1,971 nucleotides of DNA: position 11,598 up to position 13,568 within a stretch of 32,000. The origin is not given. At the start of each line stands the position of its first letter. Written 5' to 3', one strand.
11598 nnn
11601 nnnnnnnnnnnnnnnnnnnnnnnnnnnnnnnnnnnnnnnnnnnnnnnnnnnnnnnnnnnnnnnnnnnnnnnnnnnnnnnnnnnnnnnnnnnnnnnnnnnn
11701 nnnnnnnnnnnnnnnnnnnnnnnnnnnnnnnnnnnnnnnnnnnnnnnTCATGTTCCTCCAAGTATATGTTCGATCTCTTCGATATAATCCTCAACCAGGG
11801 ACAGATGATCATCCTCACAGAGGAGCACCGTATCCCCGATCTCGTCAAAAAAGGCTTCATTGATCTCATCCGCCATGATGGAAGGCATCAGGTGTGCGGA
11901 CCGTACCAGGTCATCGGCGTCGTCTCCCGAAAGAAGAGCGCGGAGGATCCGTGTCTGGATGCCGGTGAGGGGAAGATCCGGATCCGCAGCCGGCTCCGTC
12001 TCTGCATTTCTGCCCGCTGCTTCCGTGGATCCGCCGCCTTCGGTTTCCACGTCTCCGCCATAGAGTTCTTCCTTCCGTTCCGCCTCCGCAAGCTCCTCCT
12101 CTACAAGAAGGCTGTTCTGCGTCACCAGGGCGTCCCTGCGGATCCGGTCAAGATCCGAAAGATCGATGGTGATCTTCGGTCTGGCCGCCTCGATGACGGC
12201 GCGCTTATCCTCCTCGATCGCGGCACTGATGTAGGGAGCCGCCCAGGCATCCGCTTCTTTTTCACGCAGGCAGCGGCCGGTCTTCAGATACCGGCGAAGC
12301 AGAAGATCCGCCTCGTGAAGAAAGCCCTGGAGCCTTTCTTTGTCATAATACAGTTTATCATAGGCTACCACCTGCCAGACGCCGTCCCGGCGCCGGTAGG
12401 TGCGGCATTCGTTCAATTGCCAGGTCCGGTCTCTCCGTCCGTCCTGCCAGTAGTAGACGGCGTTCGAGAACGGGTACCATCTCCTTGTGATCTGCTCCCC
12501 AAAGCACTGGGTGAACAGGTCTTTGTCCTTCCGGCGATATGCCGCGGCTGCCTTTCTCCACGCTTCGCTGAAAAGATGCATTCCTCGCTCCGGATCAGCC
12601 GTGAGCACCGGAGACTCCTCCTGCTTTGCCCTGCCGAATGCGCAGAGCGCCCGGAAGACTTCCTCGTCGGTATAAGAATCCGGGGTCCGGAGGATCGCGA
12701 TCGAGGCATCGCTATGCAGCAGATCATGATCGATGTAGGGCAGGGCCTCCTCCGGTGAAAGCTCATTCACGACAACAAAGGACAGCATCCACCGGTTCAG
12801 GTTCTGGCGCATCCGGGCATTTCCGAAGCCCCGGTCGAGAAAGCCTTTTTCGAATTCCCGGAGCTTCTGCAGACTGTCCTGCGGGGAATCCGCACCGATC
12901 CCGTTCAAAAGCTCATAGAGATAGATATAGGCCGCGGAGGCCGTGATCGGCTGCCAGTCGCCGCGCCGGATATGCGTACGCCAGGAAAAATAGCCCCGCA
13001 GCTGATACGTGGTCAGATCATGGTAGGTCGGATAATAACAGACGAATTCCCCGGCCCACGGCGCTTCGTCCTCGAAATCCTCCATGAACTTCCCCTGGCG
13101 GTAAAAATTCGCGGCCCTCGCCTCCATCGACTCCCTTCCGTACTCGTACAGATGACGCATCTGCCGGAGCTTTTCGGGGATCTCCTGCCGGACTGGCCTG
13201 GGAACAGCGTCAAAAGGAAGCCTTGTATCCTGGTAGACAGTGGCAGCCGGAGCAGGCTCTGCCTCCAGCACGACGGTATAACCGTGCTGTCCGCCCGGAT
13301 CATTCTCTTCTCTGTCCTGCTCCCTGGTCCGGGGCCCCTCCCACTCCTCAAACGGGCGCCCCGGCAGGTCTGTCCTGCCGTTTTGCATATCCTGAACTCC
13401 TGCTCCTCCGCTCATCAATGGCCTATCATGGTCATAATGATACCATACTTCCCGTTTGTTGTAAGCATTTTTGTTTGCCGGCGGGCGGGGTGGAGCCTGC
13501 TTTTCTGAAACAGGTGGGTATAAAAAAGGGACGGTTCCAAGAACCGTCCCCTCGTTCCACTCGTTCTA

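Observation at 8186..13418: Translationally coupled TerB / DUF2791-type ATPase / Lhr-like helicase operon (Shango-type candidate anti-phage system) between housekeeping genes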

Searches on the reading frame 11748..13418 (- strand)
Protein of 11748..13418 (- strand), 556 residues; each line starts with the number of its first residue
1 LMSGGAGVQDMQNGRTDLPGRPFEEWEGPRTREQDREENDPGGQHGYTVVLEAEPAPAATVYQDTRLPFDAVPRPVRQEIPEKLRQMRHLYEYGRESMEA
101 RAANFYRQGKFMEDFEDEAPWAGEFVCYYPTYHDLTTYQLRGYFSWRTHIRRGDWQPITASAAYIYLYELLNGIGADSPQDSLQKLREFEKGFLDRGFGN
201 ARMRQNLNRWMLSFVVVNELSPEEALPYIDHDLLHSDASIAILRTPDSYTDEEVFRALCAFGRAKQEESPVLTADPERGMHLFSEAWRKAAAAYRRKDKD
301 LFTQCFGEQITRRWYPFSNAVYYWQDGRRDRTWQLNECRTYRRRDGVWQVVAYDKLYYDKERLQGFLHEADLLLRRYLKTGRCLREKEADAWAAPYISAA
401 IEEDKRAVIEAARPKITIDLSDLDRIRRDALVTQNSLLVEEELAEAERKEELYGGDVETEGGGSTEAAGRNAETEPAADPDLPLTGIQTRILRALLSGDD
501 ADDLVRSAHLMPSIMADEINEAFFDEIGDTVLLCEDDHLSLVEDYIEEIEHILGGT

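Call 3: search_protein_families(library=pfam, proteins=[window:11748-13418:-], max_evalue=0.01)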
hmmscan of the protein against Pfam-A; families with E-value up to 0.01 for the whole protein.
window:11748-13418:- (556 aa): 2 families
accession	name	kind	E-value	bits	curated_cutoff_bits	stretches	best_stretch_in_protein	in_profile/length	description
PF13208.11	TerB_N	-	4.8e-26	92.2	25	1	78-273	11-188/207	TerB N-terminal domain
PF15615.11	TerB_C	-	3e-21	76.6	26.3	1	401-550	2-148/148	TerB-C domain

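Call 4: search_protein_families(library=padloc, proteins=[window:11748-13418:-], max_evalue=0.01)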
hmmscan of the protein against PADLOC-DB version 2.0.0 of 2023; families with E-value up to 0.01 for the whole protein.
window:11748-13418:- (556 aa): 1 family
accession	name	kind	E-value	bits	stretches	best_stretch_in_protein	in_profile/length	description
PDLC03958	SngA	-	3.8e-76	255.8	1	54-553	46-527/528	-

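Call 5: search_protein_families(library=ncbifam, proteins=[window:11748-13418:-], max_evalue=0.01)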
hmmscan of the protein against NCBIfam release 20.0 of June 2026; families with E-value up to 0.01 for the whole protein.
window:11748-13418:- (556 aa): 0 families

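Call 22: find_homologous_proteins(query=window:11748-13388:-, max_evalue=0.00001)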
Query window:11748-13388:- (546 aa): 1185 proteins with E <= 0.00001 among 8000 candidates; the best 120 are listed.
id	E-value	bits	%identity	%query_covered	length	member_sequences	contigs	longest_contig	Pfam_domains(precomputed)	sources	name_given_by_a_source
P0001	0.0e+0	1263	100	100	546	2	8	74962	PF13208.12,PF15615.12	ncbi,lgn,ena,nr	ncbi:MAG: TerB N-terminal domain-containing protein [Blautia sp.]|nr:TerB N-terminal domain-containi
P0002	2.3e-202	691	61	94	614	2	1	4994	PF13208.12,PF15615.12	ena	-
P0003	1.4e-198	679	59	94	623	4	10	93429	PF13208.12,PF15615.12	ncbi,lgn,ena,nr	ncbi:MAG: TerB N-terminal domain-containing protein [Oscillospiraceae bacterium]|nr:TerB N-terminal 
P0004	7.1e-198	676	59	94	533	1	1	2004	PF13208.12,PF15615.12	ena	-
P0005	1.9e-196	672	61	94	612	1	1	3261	PF13208.12,PF15615.12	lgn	-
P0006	1.2e-193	663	58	94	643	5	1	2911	PF13208.12,PF15615.12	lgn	-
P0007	1.5e-193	662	57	94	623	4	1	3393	PF13208.12,PF15615.12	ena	-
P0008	1.6e-190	652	58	94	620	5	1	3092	PF13208.12,PF15615.12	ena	-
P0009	5.3e-190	651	57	94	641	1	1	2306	PF13208.12,PF15615.12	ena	-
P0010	7.1e-190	650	57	94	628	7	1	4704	PF13208.12,PF15615.12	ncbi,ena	-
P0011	8.8e-190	650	56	94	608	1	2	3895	PF13208.12,PF15615.12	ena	-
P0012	3.6e-189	648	56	94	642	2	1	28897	PF13208.12,PF15615.12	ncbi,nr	ncbi:MAG: TerB N-terminal domain-containing protein [Lachnospiraceae bacterium]|nr:TerB N-terminal d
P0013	5.3e-189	647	58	94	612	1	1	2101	PF13208.12,PF15615.12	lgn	-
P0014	5.9e-189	647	56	95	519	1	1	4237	PF13208.12,PF15615.12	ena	-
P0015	6.1e-189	647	58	94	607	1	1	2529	PF13208.12,PF15615.12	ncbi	-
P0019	2.9e-188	645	56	94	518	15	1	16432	PF13208.12,PF15615.12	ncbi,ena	-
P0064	6.7e-182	624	56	94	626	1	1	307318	PF13208.12,PF15615.12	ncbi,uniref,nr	ncbi:TerB N-terminal domain-containing protein [Lachnoclostridium sp. Marseille-P6806]|uniref:TerB N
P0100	8.9e-178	610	53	95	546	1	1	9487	PF13208.12,PF15615.12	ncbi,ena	-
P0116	1.8e-175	603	52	95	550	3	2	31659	PF13208.12,PF15615.12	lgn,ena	-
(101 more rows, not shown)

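Call 23: find_encoding_contigs(protein=P0001, flank=10000, max_places=10)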
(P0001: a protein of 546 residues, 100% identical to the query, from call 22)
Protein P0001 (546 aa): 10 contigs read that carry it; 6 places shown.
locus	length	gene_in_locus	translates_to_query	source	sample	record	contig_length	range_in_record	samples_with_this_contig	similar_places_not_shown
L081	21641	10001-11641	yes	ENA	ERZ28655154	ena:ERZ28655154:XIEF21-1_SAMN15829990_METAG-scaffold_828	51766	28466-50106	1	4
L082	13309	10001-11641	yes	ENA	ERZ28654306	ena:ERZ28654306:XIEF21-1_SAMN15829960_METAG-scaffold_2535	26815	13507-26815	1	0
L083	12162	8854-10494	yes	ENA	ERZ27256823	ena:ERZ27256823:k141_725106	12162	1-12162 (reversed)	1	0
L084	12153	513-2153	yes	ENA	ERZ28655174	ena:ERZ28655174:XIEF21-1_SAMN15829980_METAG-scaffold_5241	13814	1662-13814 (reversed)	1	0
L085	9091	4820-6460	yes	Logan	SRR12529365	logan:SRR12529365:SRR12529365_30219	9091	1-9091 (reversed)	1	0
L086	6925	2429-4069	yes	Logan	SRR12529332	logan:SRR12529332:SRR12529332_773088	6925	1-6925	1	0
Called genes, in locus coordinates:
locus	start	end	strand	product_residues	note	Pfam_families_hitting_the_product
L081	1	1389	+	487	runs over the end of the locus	PF00672:HAMP, PF06580:His_kinase, PF02518:HATPase_c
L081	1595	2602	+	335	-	PF13407:Peripla_BP_4, PF00532:Peripla_BP_1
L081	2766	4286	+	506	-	PF02463:SMC_N (faint), PF03193:RsgA_GTPase (faint), PF00005:ABC_tran, PF13304:AAA_21 (weak), PF00005:ABC_tran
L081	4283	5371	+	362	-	-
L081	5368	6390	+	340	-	PF02653:BPD_transp_2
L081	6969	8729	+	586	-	PF20446:ABC_N, PF09818:ABC_ATPase, PF21117:MRB1590_C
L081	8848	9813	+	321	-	PF00480:ROK, PF01869:BcrAD_BadFG (weak), PF02685:Glucokinase (faint)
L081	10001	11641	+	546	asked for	PF13208:TerB_N, PF15615:TerB_C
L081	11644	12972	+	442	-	PF10923:BrxC_BrxD, PF13191:AAA_16 (faint)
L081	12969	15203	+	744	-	PF00270:DEAD, PF04851:ResIII (weak), PF00271:Helicase_C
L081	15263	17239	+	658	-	PF00133:tRNA-synt_1, PF01406:tRNA-synt_1e (weak), PF01921:tRNA-synt_1f (faint), PF09334:tRNA-synt_1g, PF00133:tRNA-synt_1, PF08264:Anticodon_1 (weak), PF19303:Anticodon_3, PF01588:tRNA_bind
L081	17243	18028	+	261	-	PF01026:TatD_DNase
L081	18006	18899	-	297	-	PF00126:HTH_1, PF03466:LysR_substrate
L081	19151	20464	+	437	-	PF02447:GntP_permease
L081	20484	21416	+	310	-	PF08450:SGL, PF01436:NHL (faint)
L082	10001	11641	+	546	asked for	PF13208:TerB_N, PF15615:TerB_C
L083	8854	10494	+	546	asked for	PF13208:TerB_N, PF15615:TerB_C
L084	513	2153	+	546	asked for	PF13208:TerB_N, PF15615:TerB_C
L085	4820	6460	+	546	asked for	PF13208:TerB_N, PF15615:TerB_C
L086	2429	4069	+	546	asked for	PF13208:TerB_N, PF15615:TerB_C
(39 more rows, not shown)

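Call 34: search_solved_structures(query=window:11748-13388:-, max_evalue=0.1)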
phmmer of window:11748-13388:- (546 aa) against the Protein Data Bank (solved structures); distinct sequences matched with E-value up to 0.1: 0.

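Call 37: search_protein_families(library=pfam, proteins=[P0003, P0002, P0064, P0100, P0116, P0019], max_evalue=0.01)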
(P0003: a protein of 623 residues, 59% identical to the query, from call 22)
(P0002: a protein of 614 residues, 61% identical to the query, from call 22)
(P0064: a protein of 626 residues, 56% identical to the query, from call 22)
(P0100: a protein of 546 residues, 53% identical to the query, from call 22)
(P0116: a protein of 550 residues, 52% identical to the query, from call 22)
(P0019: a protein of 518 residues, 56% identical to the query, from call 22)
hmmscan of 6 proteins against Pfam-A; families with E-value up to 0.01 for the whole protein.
P0003 (623 aa): 2 families
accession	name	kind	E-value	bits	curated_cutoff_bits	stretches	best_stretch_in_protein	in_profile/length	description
PF13208.11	TerB_N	-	4.5e-26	92.3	25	1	145-343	8-188/207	TerB N-terminal domain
PF15615.11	TerB_C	-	2.1e-21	77.1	26.3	1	473-615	4-148/148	TerB-C domain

P0002 (614 aa): 3 families
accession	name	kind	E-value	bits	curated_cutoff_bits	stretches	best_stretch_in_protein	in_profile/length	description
PF13208.11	TerB_N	-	5.3e-21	75.7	25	1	147-284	10-132/207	TerB N-terminal domain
PF15615.11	TerB_C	-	7.3e-20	72.1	26.3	1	473-606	4-148/148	TerB-C domain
PF04237.18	YjbR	-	0.0039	18.3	30.1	0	13-107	3-85/88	YjbR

P0064 (626 aa): 2 families
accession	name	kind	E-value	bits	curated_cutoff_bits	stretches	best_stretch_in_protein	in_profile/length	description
PF13208.11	TerB_N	-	5.4e-22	79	25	1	147-299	10-146/207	TerB N-terminal domain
PF15615.11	TerB_C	-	3.7e-21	76.3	26.3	1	485-617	10-148/148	TerB-C domain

P0100 (546 aa): 2 families
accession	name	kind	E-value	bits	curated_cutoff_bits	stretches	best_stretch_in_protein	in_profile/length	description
PF13208.11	TerB_N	-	1.2e-20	74.6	25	1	52-240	9-179/207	TerB N-terminal domain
PF15615.11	TerB_C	-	5e-20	72.7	26.3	1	377-535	3-148/148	TerB-C domain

P0116 (550 aa): 2 families
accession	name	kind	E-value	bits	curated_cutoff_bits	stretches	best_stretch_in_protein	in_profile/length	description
PF13208.11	TerB_N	-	4.3e-25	89.1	25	2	131-300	50-195/207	TerB N-terminal domain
PF15615.11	TerB_C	-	2.8e-16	60.5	26.3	1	411-543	4-147/148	TerB-C domain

P0019 (518 aa): 2 families
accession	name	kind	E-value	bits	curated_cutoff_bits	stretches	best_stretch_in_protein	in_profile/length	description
PF13208.11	TerB_N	-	6.5e-25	88.5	25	1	42-257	9-193/207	TerB N-terminal domain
PF15615.11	TerB_C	-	2.9e-20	73.4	26.3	1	368-508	3-147/148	TerB-C domain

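Call 56: predict_structure(alignment_id=A1)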
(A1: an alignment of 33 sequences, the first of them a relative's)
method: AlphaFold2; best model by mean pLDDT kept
length: 546 residues; sequences in the alignment: 33
mean_pLDDT: 81.3   pTM: 0.60
mean pLDDT of the five models: 81.3, 80.3, 79.8, 79.3, 77.9
residues with pLDDT >= 90: 333; 70-90: 91; 50-70: 38; < 50: 84
segments of 3 or more residues with pLDDT < 50: 1-56, 444-466
pLDDT, mean of each block of 10 residues (from residue 1): 32 31 31 39 42 46 64 94 84 96 94 89 94 96 95 97 96 97 95 94 96 94 92 96 95 83 93 97 90 89 93 85 95 94 71 92 93 88 96 95 76 82 73 57 45 36 46 88 93 91 95 92 95 93 75
secondary structure, 60 per line:
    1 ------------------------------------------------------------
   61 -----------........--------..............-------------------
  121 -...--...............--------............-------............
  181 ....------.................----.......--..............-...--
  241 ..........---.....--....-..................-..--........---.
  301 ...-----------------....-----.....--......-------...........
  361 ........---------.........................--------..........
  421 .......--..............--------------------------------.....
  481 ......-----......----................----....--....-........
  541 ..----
elements in order: H72-79 H88-101 H127-141 H150-161 H169-184 H191-207 H212-218 H221-234 H241-250 H254-258 H261-264 H266-283 H291-296 E300-303 E321-324 E330-334 E337-342 H350-368 H378-402 H411-427 H430-443 H476-486 H492-497 H502-517 E522-525 E528-531 H533-542

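Call 60: fold_search(model_id=the predicted structure, library=pdb)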
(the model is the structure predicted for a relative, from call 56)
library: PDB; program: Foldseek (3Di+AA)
matches with E <= 10: 103; with E <= 0.001: 0
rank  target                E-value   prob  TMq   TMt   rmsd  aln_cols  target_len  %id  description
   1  9go6_N                9.4e-01  0.04  0.07  0.11  30.0       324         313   13  Salmonella hook-filament junction complex (released 2025-04-09)
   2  3fxq_A                1.2e+00  0.84  0.11  0.18   3.9        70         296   16  Crystal structure of the LysR-type transcriptional regulator TsaR (released 2010-01-26)
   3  2ifu_A                1.5e+00  0.10  0.11  0.18  14.2       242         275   11  Crystal Structure of a Gamma-SNAP from Danio rerio (released 2006-10-10)
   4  7el2_B                2.1e+00  0.63  0.10  0.33   4.3        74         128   20  Crystal structure of apo-HpaR from Acinetobacter baumannii (released 2022-01-19)
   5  5aip_B                2.3e+00  0.66  0.10  0.35   3.9        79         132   22  Crystal structure of NadR in complex with 4-hydroxyphenylacetate (released 2016-03-02)
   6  5bw8_C                2.4e+00  0.13  0.17  0.28  16.2       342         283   12  2.8 A crystal structure of a Get3-Get4-Get5 intermediate complex from S.cerevisiae (released 2015-10-14)
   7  6rd4_2                2.8e+00  0.09  0.12  0.14  16.9       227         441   10  CryoEM structure of Polytomella F-ATP synthase, Full dimer, composite map (released 2019-07-03)
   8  8wqb_B                2.8e+00  0.04  0.08  0.07  17.7       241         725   10  Cryo-EM structure of CUL2-RBX1-ELOB-ELOC-FEM1B bound with the C-degron of CCDC89 (conformation 2) (released 2024-04-03)
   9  1iz1_A                2.9e+00  0.51  0.10  0.17   4.0        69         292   14  CRYSTAL STRUCTURE OF CBNR, A LYSR FAMILY TRANSCRIPTIONAL REGULATOR (released 2003-05-06)
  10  3lku_C                2.9e+00  0.09  0.16  0.26  17.7       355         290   12  Crystal structure of S. cerevisiae Get4 in complex with an N-terminal fragment of Get5 (released 2010-06-23)
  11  7d98_Q                3.2e+00  0.47  0.10  0.18   4.0        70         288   14  Crystal structure of full-length CbnR complexed with the target DNA complex (released 2021-03-10)
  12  1ixc_B                3.2e+00  0.44  0.10  0.18   4.2        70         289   14  Crystal structure of CbnR, a LysR family transcriptional regulator (released 2003-06-18)
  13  9n22_I                3.2e+00  0.07  0.15  0.24  18.1       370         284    9  Y20S (Sec18-Sec17-Sec9-Sso1-Snc1) EDTA - Class 2 (released 2025-10-01)
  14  4pvz_A                3.3e+00  0.04  0.09  0.10  15.8       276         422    9  Structure of yeast importin a bound to the membrane protein Nuclear Localization Signal sequence of INM protein Heh2 (released 2015-08-26)
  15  1iz1_B                3.5e+00  0.41  0.10  0.17   4.1        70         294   14  CRYSTAL STRUCTURE OF CBNR, A LYSR FAMILY TRANSCRIPTIONAL REGULATOR (released 2003-05-06)
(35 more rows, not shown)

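Call 65: search_dna_similar(query=window:11748-13388:-, collection=plasmids, mode=protein, max_rows=60, rows=spread, max_evalue=0.00001)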
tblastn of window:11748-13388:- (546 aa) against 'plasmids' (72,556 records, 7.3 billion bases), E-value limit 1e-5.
Records with a match: 2; places in all: 2; records where one place covers at least 80% of the query: 1.
Best place of each record, by identity: <60% 2.
By first word of the organism name: Clostridium 1; Paenibacillus 1.
By predicted mobility (MOB-suite, as given by PLSDB): non-mobilizable 2.
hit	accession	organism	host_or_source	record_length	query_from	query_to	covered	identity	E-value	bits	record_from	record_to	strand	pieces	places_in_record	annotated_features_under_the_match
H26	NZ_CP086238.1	Clostridium estertheticum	single colony,bovine feces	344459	32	546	94%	44.3%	7e-125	410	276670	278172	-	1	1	TerB N-terminal domain-containing protein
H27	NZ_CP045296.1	Paenibacillus cellulositrophicus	cell culture,Thai soil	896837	87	210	23%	29.0%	1e-7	62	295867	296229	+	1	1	TerB N-terminal domain-containing protein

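Call 74: search_protein_families(library=phrogs, proteins=[window:11748-13388:-], max_evalue=0.001)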
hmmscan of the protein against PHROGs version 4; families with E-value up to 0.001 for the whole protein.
window:11748-13388:- (546 aa): 0 families

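Call 76: search_protein_representatives(protein=window:11748-13388:-)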
Query: 546 residues. Proteins with E-value up to 0.001 (for the whole library): 2203; up to 1e-10: 1474; up to 1e-30: 712. The best 150 are listed.
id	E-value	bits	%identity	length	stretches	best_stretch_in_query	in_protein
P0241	1.1e-168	578.5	55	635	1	31-545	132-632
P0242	1.5e-162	558.2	53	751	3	36-440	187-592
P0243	6.2e-151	519.9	49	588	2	21-440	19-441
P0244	1.2e-147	509.0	46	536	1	27-544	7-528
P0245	1.3e-147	508.8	51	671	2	36-545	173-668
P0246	2.2e-147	508.1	49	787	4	42-297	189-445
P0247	6.0e-147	506.7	50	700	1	49-546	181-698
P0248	7.3e-147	506.4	49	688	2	43-545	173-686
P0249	2.9e-146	504.4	48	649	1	36-545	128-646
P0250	1.9e-141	488.5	52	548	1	49-543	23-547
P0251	2.9e-141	487.9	49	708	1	63-545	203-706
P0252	3.1e-141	487.8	48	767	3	32-442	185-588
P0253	2.2e-140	485.0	49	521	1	29-546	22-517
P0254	2.2e-140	485.0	49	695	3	43-452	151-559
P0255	1.0e-139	482.8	49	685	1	64-545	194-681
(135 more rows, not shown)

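Call 80: search_protein_families(library=pfam, alignment_id=A1, max_evalue=0.05)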
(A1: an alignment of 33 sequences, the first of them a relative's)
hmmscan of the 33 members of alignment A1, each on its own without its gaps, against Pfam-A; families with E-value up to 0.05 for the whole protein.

A. member 1, P0001 (546 aa): 2 families
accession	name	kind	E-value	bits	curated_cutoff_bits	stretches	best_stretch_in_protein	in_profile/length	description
PF13208.11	TerB_N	-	4.6e-26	92.3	25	1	68-263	11-188/207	TerB N-terminal domain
PF15615.11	TerB_C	-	2.9e-21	76.7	26.3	1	391-540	2-148/148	TerB-C domain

B. families by the number of members that match (of 33 scanned): 3 families
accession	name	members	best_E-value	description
PF13208.11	TerB_N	33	2.7e-26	TerB N-terminal domain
PF15615.11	TerB_C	33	1.8e-23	TerB-C domain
PF04237.18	YjbR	8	0.0038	YjbR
